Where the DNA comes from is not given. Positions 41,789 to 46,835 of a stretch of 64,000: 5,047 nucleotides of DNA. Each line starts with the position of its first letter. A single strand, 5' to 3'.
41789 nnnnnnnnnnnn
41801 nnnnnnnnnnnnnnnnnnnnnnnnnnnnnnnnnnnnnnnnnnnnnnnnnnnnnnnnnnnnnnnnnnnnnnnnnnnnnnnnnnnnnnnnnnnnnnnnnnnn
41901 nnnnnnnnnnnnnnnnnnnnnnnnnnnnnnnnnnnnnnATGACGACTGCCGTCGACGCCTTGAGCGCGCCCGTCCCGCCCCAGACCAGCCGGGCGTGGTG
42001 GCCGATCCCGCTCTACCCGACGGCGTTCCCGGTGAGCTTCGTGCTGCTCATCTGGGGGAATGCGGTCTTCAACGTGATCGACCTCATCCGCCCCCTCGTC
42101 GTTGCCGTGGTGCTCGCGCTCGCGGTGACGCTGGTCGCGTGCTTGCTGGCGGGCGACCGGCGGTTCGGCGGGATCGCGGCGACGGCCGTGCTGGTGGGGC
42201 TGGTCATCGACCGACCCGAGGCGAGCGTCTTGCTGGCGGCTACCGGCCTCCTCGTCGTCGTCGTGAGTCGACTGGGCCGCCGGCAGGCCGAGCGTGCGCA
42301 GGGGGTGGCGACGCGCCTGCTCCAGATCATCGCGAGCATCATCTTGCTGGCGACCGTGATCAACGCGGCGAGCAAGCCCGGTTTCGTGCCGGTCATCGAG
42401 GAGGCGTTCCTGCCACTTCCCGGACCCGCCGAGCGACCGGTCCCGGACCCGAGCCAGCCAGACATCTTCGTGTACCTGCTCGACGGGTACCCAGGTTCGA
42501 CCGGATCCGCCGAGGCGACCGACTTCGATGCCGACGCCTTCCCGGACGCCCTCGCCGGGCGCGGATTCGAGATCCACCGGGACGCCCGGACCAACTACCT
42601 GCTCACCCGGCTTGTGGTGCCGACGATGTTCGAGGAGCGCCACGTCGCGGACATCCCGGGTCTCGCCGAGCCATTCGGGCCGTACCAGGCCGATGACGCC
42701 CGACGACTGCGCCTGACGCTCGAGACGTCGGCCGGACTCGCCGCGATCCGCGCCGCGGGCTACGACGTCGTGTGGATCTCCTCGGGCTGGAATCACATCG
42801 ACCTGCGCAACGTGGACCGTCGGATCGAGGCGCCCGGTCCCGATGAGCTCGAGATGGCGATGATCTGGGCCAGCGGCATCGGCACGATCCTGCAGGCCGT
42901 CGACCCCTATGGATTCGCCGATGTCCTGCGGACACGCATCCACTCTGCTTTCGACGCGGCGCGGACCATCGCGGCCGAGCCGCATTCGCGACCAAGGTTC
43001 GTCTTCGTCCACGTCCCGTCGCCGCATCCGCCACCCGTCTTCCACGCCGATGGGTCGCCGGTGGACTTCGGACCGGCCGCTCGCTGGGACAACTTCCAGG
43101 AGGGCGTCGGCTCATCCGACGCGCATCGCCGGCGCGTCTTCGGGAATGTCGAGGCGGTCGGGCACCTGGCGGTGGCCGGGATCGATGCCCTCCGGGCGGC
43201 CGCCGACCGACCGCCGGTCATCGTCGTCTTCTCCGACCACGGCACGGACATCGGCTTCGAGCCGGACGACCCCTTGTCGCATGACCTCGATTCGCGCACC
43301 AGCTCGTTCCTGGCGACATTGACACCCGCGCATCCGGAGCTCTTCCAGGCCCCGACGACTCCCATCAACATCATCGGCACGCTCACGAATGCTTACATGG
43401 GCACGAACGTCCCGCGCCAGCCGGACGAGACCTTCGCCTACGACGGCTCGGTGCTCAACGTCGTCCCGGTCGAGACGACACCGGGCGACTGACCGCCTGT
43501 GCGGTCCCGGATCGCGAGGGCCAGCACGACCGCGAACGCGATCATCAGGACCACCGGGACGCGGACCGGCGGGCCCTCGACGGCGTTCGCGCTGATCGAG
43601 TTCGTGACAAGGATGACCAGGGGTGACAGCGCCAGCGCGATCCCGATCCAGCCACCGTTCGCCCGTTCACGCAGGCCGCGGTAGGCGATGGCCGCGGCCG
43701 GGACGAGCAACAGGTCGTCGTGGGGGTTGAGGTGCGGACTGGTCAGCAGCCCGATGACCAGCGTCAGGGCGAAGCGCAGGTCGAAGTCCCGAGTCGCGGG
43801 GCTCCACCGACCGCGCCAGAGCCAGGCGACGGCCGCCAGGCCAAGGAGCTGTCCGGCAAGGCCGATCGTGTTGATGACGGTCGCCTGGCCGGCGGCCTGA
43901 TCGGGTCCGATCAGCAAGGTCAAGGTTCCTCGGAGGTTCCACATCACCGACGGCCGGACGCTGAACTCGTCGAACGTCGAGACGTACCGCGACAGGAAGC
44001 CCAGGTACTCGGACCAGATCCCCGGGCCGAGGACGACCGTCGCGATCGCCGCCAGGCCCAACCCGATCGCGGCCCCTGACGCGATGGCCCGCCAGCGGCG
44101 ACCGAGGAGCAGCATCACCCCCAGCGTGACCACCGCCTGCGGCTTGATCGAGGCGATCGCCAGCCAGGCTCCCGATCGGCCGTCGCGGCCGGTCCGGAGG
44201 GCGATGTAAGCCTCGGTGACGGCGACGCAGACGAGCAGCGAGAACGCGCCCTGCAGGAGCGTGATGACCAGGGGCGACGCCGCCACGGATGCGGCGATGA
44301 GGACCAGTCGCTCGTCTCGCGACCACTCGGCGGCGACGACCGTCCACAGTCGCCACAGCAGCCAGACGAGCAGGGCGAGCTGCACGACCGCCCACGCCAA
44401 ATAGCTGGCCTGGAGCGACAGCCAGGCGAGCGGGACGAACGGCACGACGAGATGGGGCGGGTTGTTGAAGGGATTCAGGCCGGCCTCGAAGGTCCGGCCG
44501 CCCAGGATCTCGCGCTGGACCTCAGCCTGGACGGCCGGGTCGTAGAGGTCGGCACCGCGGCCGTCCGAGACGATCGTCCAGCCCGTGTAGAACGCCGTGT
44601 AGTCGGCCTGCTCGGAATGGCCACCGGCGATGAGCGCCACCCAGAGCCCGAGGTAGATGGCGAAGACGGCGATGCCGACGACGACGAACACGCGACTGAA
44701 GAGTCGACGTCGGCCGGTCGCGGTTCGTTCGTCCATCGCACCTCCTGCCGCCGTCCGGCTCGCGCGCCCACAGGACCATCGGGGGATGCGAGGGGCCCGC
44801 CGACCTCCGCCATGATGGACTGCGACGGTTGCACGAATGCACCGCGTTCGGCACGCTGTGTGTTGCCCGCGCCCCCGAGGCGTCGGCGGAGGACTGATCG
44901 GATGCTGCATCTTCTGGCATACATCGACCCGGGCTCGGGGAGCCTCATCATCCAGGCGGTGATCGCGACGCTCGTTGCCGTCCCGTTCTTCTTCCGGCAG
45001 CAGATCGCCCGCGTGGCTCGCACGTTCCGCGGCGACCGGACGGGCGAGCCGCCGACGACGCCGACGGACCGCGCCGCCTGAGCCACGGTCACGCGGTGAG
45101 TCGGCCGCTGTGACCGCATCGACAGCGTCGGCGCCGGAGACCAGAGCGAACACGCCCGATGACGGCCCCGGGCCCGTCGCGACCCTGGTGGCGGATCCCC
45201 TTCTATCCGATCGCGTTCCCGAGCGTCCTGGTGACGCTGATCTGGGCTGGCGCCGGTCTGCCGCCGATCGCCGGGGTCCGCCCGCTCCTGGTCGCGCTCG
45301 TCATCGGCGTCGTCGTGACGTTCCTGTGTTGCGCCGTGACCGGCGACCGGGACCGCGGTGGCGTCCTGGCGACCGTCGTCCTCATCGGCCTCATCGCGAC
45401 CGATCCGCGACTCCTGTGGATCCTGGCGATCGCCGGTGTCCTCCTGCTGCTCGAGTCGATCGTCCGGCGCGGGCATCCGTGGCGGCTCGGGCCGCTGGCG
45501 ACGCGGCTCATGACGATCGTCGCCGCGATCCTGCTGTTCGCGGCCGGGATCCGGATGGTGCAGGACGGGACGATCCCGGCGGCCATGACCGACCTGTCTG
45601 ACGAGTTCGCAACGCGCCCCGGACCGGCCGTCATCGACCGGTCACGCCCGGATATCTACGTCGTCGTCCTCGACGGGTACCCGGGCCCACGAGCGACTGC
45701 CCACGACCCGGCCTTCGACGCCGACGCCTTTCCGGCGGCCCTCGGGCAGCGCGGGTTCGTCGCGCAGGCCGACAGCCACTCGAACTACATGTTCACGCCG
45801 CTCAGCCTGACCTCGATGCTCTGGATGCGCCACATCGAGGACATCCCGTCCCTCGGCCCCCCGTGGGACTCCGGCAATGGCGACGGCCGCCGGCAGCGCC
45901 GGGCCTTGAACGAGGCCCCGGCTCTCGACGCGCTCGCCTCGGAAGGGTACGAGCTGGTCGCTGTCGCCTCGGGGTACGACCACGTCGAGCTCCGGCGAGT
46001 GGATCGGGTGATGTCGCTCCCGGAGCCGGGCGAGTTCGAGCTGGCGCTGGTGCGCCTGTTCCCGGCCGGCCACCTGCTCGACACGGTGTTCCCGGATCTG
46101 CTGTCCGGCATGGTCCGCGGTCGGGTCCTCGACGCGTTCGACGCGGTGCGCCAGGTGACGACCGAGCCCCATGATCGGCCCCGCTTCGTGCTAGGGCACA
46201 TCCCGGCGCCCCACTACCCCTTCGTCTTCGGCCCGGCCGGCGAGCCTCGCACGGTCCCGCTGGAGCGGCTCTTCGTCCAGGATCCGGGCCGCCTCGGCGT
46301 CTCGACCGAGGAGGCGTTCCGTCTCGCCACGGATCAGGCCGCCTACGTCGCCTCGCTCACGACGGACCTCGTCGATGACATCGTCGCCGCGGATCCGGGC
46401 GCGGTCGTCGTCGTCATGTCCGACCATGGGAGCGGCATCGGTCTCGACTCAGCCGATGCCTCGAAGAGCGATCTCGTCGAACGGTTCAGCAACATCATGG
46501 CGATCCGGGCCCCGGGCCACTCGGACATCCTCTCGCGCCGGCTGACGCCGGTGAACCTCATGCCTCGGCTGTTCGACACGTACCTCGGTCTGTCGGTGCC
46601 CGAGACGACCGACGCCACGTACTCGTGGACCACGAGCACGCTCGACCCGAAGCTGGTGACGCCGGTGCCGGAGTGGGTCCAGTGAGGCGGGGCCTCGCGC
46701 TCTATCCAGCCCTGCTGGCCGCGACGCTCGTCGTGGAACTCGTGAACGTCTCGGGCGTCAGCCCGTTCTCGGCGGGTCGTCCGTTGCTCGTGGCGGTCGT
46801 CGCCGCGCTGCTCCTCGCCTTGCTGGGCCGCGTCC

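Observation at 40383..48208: Four-fold array of membrane-anchored alkaline-phosphatase-superfamily paralogs in two coupled tandem pairs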

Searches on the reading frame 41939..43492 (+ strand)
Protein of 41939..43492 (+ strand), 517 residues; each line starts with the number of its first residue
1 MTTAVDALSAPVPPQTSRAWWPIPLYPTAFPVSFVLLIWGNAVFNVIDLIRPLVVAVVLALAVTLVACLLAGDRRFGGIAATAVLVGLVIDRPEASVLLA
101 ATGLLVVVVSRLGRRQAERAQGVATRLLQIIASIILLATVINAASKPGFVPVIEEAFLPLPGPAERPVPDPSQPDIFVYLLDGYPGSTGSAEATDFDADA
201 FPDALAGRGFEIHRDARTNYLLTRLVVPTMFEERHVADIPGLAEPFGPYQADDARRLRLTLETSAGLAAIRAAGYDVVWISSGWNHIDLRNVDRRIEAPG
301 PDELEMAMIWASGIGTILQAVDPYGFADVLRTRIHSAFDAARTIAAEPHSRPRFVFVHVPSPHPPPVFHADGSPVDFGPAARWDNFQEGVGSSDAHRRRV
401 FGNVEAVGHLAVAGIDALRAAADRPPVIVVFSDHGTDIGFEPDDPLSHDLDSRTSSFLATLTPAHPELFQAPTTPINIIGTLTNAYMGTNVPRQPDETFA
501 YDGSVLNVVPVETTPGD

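Call 6: search_protein_families(library=pfam, proteins=[window:41939-43492:+], max_evalue=1)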
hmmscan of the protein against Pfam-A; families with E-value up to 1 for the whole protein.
window:41939-43492:+ (517 aa): 1 family
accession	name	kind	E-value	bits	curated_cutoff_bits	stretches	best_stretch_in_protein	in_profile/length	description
PF00884.28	Sulfatase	-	0.00023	21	25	1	337-438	149-245/301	Sulfatase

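Call 7: search_protein_families(library=ncbifam, proteins=[window:41939-43492:+], max_evalue=1)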
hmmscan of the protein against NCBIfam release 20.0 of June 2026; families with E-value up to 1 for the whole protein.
window:41939-43492:+ (517 aa): 1 family
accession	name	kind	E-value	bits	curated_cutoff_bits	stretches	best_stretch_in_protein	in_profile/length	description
NF038075.1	fam_STM4013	hypoth_equivalog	0.17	11.3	250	1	340-439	159-237/261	STM4013/SEN3800 family hydrolase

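Call 62: search_protein_families(library=padloc, proteins=[window:41939-43492:+], max_evalue=1)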
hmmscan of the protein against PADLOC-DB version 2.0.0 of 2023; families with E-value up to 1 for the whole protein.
window:41939-43492:+ (517 aa): 0 families

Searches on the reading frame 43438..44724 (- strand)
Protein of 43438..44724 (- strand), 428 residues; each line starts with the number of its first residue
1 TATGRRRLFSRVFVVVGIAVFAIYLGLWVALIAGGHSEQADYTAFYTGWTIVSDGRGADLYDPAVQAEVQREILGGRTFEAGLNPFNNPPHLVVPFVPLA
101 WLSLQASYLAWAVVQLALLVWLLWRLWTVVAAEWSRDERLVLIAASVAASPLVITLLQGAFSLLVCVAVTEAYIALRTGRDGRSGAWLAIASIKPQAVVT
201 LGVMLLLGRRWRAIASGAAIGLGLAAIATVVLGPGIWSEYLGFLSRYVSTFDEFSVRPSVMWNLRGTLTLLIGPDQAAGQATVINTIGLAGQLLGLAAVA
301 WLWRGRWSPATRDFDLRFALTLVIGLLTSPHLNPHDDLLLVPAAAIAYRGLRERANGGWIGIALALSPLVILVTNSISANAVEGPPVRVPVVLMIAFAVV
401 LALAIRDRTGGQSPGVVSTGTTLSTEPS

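Call 11: search_protein_families(library=pfam, proteins=[window:43438-44724:-], max_evalue=0.01)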
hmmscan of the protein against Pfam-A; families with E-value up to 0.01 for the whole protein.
window:43438-44724:- (428 aa): 1 family
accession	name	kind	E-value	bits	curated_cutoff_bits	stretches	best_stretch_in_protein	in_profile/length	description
PF09594.16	GT87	-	5.6e-27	95.5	25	1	86-330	1-237/237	Glycosyltransferase family 87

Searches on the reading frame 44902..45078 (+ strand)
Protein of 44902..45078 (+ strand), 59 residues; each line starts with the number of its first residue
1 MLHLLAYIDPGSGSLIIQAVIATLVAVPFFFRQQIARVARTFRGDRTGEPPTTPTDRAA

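Call 39: search_protein_families(library=ncbifam, proteins=[window:44902-45078:+], max_evalue=1)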
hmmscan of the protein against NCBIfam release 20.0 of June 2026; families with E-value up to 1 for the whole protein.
seq(59 aa): 1 family
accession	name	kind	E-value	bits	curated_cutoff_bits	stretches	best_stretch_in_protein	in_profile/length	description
NF053870.1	DS2_1_antiphage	equivalog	0.13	11.6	400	1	9-36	133-160/299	anti-phage phospholipase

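Call 40: find_homologous_proteins(query=window:44902-45078:+, max_evalue=0.01)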
Query seq(59 aa) (59 aa): 619 proteins with E <= 0.01 among 624 candidates; the best 120 are listed.
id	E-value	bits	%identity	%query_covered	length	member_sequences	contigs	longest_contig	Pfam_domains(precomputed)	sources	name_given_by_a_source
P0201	3.8e-30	119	98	100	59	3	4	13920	-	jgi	jgi:hypothetical protein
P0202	2.9e-28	113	95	100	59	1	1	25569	-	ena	-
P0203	2.2e-26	107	88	100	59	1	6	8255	-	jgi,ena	jgi:hypothetical protein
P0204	4.2e-26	107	85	100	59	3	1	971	-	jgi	jgi:hypothetical protein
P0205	5.6e-25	103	85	100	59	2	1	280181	-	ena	-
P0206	8.7e-25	102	83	100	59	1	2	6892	-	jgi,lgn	jgi:hypothetical protein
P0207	1.2e-24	102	83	100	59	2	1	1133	-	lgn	-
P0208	2.5e-24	101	83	100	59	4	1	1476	-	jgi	jgi:hypothetical protein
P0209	6.3e-24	100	85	100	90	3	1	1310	-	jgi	jgi:hypothetical protein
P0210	6.7e-24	100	85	100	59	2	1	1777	-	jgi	-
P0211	7.7e-24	99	81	100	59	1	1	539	-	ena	-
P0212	1.0e-23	99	83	100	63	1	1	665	-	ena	-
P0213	7.0e-23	96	86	100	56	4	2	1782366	-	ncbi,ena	-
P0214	3.1e-21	91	81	97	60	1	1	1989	-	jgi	jgi:superfamily II DNA or RNA helicase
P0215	3.7e-20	88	76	100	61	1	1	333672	-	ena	-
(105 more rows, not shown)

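Call 62: search_protein_families(library=padloc, proteins=[window:44902-45078:+], max_evalue=1)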
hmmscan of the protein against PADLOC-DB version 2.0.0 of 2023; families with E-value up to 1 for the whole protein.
seq(59 aa): 1 family
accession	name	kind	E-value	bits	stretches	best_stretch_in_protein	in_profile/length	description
PDLC00755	Effector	-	0.047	10.8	1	8-36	143-171/311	Phospholipase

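Call 92: find_encoding_contigs(protein=P0201, flank=10000, max_places=4)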
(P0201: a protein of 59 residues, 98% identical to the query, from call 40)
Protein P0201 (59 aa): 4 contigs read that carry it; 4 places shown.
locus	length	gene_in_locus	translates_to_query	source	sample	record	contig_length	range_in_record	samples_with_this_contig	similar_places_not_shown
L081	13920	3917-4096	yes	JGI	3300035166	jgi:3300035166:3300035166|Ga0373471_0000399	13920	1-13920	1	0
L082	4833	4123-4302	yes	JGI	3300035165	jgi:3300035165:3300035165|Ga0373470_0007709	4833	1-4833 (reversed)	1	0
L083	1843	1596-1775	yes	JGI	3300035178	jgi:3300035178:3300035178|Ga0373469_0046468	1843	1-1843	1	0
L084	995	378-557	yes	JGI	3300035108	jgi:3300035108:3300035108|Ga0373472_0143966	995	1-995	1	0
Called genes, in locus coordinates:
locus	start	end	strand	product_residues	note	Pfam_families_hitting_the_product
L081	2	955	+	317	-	?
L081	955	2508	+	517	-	-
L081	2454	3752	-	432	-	PF09594:GT87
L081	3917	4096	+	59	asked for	-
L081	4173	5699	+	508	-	-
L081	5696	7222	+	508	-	-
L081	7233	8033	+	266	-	PF00535:Glycos_transf_2, PF13641:Glyco_tranf_2_3 (weak)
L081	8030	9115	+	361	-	PF09594:GT87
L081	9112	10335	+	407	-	-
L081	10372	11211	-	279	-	PF09594:GT87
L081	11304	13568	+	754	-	PF07690:MFS_1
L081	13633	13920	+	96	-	?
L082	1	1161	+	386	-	?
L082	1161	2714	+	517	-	-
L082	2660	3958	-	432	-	PF09594:GT87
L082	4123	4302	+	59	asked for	-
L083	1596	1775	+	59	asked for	-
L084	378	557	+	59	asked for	-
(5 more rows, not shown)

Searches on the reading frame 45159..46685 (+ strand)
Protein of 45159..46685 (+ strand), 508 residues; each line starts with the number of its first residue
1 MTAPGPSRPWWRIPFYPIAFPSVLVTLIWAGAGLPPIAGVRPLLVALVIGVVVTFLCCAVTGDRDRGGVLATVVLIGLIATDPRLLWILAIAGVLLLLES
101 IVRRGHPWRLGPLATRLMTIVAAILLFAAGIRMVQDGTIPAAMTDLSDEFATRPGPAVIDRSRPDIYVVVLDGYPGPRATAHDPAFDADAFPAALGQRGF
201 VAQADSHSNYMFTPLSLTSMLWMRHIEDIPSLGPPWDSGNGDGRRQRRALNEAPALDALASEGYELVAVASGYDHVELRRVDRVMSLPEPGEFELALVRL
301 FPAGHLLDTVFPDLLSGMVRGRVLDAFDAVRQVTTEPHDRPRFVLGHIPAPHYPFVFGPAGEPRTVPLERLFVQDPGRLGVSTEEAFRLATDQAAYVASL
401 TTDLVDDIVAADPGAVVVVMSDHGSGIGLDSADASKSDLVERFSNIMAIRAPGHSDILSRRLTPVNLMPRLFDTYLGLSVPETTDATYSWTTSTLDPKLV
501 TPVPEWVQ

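Call 6: search_protein_families(library=pfam, proteins=[window:45159-46685:+], max_evalue=1)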
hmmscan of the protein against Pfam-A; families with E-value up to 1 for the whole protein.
window:45159-46685:+ (508 aa): 1 family
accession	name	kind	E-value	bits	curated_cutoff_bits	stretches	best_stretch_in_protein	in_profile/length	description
PF00884.28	Sulfatase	-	0.19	11.4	25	1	327-428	150-246/301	Sulfatase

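Call 7: search_protein_families(library=ncbifam, proteins=[window:45159-46685:+], max_evalue=1)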
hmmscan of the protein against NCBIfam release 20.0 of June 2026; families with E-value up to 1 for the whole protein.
window:45159-46685:+ (508 aa): 0 families

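Call 62: search_protein_families(library=padloc, proteins=[window:45159-46685:+], max_evalue=1)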
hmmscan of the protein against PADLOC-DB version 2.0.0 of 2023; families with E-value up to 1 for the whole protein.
window:45159-46685:+ (508 aa): 0 families

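Call 90: find_encoding_contigs(protein=window:45159-46685:+, flank=2000, max_places=4)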
Protein window:45159-46685:+ (508 aa): no gene with exactly this product is on record in the collection.
